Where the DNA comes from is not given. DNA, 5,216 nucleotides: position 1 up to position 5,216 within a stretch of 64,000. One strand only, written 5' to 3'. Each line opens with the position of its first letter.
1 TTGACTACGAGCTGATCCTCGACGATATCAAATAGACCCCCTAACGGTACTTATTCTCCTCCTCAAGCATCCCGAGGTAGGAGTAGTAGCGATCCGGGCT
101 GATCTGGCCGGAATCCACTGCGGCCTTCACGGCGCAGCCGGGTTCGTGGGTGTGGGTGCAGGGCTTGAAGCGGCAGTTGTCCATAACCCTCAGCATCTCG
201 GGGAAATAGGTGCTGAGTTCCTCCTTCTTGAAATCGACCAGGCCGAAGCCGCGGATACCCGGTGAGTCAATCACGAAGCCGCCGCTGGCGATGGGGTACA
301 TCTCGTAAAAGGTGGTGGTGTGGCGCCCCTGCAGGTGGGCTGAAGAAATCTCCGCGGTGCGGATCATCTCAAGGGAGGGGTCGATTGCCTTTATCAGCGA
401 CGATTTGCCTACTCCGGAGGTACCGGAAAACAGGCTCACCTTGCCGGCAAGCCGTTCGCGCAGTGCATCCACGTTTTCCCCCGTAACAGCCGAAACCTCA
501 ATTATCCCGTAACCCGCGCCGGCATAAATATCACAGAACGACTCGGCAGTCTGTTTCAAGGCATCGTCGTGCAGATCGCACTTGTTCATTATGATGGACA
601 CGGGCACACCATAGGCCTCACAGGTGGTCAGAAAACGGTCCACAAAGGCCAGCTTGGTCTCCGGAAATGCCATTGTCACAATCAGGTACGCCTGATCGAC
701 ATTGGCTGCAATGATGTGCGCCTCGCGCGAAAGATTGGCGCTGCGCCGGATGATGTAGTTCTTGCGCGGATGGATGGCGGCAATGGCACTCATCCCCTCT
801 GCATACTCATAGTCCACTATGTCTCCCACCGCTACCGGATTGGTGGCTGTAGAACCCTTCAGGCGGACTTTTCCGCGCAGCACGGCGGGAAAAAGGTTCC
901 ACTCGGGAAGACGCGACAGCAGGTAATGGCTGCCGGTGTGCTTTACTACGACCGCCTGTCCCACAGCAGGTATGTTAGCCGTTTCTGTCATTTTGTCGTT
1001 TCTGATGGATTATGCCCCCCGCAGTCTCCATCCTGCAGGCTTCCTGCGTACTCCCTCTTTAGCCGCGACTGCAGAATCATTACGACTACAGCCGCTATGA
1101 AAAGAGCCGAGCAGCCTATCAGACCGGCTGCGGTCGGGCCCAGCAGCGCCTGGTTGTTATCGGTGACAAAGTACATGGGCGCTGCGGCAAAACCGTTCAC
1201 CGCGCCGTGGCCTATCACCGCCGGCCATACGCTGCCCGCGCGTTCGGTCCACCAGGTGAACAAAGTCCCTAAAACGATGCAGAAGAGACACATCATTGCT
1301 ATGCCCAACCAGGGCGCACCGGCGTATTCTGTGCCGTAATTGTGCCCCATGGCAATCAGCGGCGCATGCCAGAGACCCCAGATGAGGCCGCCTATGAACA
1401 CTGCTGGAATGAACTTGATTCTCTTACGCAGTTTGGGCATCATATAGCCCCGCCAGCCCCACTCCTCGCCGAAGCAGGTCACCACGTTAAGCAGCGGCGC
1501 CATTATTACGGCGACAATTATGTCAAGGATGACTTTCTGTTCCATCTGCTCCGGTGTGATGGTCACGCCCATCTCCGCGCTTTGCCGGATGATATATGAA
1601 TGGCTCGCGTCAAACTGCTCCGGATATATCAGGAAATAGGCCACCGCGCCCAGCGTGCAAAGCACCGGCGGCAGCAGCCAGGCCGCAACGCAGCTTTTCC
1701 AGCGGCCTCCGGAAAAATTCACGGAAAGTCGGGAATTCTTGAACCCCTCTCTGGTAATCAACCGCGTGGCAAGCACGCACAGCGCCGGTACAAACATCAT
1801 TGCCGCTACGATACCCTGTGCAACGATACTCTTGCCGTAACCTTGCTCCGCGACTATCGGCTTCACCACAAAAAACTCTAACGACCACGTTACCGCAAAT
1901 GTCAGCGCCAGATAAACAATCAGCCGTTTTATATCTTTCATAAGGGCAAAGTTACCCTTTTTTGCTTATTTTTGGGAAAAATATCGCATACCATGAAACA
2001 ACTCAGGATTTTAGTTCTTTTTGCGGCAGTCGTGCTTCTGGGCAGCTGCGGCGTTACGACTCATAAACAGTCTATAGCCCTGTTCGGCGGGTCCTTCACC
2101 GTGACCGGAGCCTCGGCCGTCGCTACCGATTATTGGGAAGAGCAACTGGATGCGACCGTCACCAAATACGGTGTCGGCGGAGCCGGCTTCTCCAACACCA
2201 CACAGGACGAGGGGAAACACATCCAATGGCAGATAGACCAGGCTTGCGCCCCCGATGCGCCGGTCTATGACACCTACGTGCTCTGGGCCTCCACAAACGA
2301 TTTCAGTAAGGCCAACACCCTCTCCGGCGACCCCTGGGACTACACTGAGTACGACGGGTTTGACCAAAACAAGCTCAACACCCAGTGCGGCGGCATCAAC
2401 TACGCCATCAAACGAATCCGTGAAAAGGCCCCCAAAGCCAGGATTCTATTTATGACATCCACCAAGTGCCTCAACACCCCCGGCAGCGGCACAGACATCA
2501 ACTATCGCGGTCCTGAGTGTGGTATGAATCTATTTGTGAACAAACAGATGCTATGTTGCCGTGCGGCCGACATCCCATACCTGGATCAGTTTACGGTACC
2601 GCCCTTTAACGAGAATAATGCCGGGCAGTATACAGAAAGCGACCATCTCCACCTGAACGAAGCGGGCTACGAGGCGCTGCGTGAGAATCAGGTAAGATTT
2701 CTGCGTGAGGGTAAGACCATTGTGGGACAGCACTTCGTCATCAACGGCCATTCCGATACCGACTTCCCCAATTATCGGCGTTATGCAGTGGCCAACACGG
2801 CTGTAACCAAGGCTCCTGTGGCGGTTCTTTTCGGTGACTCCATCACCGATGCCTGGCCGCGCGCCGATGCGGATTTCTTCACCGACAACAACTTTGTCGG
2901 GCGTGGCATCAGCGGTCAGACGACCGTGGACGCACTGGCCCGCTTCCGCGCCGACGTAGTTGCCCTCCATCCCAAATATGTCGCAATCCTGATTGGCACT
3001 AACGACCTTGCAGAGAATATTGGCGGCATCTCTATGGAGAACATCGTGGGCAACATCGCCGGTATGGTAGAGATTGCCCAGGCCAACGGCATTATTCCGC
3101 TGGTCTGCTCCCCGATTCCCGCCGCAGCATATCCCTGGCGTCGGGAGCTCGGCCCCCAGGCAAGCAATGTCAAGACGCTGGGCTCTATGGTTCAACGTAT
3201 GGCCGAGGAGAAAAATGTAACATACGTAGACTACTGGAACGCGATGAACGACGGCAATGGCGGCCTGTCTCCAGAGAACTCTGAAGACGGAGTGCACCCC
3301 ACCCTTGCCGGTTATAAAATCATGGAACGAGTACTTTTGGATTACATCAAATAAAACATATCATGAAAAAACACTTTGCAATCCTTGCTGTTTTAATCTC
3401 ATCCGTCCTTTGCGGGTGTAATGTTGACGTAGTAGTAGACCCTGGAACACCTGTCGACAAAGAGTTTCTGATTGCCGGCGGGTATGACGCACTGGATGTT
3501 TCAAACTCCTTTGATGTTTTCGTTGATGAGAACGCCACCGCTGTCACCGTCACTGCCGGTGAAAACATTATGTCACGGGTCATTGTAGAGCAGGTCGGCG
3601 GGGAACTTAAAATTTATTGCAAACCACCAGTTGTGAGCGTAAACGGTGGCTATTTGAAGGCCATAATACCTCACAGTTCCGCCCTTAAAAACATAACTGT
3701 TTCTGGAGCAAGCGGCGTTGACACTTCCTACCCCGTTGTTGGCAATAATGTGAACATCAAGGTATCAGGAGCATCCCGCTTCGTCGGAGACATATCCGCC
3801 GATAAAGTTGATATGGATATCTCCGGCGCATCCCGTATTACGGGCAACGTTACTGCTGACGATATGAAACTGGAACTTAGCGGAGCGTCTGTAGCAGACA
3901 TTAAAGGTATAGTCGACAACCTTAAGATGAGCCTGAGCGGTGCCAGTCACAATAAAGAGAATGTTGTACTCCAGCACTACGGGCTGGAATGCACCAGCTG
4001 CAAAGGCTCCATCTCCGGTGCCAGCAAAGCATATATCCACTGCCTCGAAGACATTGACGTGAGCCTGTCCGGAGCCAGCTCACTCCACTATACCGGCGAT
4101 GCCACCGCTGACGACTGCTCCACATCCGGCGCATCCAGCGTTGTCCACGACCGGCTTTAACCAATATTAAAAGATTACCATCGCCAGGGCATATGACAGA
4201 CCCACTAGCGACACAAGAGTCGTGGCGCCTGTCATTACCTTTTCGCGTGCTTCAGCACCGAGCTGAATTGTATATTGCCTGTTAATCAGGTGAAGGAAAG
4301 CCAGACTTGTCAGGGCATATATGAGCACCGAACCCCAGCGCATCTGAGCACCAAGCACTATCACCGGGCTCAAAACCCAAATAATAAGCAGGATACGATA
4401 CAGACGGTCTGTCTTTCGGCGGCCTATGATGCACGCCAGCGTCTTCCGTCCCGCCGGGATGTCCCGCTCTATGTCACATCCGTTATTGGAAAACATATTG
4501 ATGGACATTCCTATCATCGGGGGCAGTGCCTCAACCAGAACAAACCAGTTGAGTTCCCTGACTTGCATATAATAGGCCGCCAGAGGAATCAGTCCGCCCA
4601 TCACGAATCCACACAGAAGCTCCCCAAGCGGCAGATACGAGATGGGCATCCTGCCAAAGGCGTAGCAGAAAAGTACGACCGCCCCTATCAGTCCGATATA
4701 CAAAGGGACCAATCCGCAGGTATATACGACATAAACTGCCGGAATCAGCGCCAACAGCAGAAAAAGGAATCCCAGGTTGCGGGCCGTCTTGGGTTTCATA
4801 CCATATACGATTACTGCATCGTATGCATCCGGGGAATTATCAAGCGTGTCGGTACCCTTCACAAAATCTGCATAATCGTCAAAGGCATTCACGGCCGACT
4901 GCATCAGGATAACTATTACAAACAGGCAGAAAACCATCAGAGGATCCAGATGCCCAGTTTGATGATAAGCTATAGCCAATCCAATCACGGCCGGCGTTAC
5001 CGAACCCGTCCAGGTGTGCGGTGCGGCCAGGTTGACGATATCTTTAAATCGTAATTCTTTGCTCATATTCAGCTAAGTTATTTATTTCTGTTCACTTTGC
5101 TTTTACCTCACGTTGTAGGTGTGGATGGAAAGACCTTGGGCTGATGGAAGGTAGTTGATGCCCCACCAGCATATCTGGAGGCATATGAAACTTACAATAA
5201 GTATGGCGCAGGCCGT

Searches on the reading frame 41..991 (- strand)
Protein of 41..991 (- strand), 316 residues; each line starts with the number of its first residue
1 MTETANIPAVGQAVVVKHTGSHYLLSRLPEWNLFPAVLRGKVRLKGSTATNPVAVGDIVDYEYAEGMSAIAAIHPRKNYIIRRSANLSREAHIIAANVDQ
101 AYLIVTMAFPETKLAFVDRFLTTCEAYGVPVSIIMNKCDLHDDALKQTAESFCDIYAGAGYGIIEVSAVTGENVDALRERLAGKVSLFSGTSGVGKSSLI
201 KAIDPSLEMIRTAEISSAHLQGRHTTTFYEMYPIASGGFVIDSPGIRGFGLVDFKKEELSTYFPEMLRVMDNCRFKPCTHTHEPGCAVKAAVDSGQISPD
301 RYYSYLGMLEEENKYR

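Call 31: search_protein_families(library=pfam, proteins=[window:41-991:-], max_evalue=0.0001)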
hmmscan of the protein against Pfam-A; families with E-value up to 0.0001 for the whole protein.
window:41-991:- (316 aa): 1 family
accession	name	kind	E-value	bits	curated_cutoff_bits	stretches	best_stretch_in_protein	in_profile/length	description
PF03193.22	RsgA_GTPase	-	1.2e-50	172.2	30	1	73-251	1-173/174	RsgA GTPase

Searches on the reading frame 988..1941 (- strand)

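Call 31: search_protein_families(library=pfam, proteins=[window:988-1941:-], max_evalue=0.0001)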
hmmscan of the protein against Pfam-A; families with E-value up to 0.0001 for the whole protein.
window:988-1941:- (317 aa): 1 family
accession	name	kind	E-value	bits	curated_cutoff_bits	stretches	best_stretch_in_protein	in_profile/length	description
PF02517.21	Rce1-like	-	4.8e-18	65.7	22.4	1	145-250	5-92/93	Type II CAAX prenyl endopeptidase Rce1-like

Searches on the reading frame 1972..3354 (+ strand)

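Call 31: search_protein_families(library=pfam, proteins=[window:1972-3354:+], max_evalue=0.0001)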
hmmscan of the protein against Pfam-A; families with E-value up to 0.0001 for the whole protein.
window:1972-3354:+ (460 aa): 3 families
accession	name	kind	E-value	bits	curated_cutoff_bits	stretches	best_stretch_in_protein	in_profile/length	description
PF13472.12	Lipase_GDSL_2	-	1.7e-40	139.8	32.9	2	286-450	1-178/178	GDSL-like Lipase/Acylhydrolase family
PF00657.28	Lipase_GDSL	-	1.3e-24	88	23.6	2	285-451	2-204/208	GDSL-like Lipase/Acylhydrolase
PF04311.20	DUF459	-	7.6e-05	22.6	27.2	0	399-456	127-195/197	Protein of unknown function (DUF459)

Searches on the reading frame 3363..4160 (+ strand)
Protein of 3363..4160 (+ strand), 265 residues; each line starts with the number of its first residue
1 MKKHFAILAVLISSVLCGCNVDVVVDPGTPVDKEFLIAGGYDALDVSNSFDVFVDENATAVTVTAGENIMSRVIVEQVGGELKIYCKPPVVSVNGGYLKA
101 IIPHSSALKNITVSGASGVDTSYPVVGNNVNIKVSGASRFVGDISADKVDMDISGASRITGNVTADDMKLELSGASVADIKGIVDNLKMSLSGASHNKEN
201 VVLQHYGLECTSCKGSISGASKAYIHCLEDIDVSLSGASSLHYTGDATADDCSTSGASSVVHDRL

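Call 31: search_protein_families(library=pfam, proteins=[window:3363-4160:+], max_evalue=0.0001)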
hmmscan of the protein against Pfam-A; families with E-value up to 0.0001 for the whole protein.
window:3363-4160:+ (265 aa): 1 family
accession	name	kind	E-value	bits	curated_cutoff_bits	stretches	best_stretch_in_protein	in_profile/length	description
PF10988.14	DUF2807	-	2.8e-26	92.8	24.2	2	41-196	2-156/181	Putative auto-transporter adhesin, head GIN domain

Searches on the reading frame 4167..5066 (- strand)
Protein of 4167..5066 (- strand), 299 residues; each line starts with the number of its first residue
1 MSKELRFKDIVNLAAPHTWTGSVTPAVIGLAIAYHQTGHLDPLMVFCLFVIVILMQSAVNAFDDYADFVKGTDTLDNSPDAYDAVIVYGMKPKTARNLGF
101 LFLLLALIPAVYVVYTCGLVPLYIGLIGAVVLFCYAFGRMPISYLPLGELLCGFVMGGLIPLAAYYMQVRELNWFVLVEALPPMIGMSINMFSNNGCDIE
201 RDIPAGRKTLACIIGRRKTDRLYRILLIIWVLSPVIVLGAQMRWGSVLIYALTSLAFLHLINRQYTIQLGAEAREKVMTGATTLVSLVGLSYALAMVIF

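Call 31: search_protein_families(library=pfam, proteins=[window:4167-5066:-], max_evalue=0.0001)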
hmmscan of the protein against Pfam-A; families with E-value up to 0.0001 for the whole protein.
window:4167-5066:- (299 aa): 1 family
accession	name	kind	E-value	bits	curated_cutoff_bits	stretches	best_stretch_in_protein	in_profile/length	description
PF01040.23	UbiA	-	3.9e-25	89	34.2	1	23-261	2-227/250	UbiA prenyltransferase family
